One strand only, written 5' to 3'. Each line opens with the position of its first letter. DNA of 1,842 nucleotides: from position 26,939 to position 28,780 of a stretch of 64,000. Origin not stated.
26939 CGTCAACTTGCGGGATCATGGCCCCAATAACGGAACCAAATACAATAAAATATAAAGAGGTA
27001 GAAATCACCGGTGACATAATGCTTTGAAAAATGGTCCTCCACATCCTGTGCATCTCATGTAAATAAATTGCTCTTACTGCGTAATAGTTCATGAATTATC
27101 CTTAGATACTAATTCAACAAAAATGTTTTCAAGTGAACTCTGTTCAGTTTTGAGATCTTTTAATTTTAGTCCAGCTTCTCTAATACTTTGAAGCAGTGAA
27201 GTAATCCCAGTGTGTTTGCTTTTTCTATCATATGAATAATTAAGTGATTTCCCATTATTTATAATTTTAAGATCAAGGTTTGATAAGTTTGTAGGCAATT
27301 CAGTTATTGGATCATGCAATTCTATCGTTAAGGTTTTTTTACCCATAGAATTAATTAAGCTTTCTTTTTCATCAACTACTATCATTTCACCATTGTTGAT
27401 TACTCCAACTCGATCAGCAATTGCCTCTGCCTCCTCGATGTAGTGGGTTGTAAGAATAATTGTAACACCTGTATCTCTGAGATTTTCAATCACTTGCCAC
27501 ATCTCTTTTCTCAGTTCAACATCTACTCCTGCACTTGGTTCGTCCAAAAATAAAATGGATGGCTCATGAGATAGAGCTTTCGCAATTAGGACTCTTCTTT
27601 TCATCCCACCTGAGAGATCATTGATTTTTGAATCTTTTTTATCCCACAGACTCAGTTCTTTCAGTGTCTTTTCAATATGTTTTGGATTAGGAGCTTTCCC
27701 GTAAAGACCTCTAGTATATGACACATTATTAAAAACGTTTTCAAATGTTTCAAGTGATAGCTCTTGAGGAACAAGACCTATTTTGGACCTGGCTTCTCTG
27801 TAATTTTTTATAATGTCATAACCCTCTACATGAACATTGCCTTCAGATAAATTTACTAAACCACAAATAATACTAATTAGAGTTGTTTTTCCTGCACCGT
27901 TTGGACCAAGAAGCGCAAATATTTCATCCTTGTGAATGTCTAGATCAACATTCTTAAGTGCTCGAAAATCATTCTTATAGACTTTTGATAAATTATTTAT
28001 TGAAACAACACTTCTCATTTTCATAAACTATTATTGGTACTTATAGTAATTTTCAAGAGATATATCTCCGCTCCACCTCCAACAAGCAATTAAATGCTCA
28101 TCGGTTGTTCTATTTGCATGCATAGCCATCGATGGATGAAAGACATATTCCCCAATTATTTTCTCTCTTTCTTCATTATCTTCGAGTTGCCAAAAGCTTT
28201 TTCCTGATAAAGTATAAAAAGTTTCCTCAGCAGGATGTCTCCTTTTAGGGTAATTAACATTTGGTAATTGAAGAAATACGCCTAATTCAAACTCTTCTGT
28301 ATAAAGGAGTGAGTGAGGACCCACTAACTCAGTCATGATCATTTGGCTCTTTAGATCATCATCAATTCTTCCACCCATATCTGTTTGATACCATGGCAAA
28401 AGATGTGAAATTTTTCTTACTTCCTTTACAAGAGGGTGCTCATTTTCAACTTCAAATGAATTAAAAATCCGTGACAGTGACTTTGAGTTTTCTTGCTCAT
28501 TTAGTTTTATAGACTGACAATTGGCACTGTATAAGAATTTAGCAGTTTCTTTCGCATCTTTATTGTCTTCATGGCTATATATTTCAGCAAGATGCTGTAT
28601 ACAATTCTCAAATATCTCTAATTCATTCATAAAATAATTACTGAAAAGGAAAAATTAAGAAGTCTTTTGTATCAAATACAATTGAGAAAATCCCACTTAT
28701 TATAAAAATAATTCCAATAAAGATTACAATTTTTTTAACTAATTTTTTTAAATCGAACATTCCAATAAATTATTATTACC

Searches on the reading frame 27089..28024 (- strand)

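Call 67: search_protein_families(library=pfam, proteins=[window:27089-28024:-], max_evalue=0.0001)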
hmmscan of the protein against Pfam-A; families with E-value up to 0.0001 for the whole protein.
window:27089-28024:- (311 aa): 6 families
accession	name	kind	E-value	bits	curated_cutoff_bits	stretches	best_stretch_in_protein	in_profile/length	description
PF00005.33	ABC_tran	-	1.1e-33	117.2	25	1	23-164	1-136/137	ABC transporter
PF13304.12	AAA_21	-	1.3e-12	48.9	27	1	134-194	235-298/304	AAA domain, putative AbiEii toxin, Type IV TA system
PF13175.12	AAA_15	-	2.3e-09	37.8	32.1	1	13-79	4-73/374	AAA ATPase domain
PF00004.35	AAA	-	4.2e-06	27.7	21.2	0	38-76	3-39/131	ATPase family associated with various cellular activities (AAA)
PF02463.25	SMC_N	-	4.9e-06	26.6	40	1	12-209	2-212/220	RecF/RecN/SMC N terminal domain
PF13476.12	AAA_23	-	1.8e-05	25.9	27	1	18-54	5-40/201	AAA domain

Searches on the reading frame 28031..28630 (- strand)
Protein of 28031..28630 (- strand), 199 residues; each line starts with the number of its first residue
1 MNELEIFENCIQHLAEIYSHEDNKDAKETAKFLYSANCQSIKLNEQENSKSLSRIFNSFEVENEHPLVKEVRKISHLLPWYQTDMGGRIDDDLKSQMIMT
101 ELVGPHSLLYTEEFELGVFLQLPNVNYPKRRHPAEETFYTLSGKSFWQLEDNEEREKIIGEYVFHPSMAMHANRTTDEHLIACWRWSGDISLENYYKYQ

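Call 67: search_protein_families(library=pfam, proteins=[window:28031-28630:-], max_evalue=0.0001)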
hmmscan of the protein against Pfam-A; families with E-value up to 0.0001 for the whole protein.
window:28031-28630:- (199 aa): 1 family
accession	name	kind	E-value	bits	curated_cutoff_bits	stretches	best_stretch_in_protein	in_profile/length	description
PF16867.11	DMSP_lyase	-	1e-19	71.3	27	1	61-179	42-159/162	Dimethlysulfonioproprionate lyase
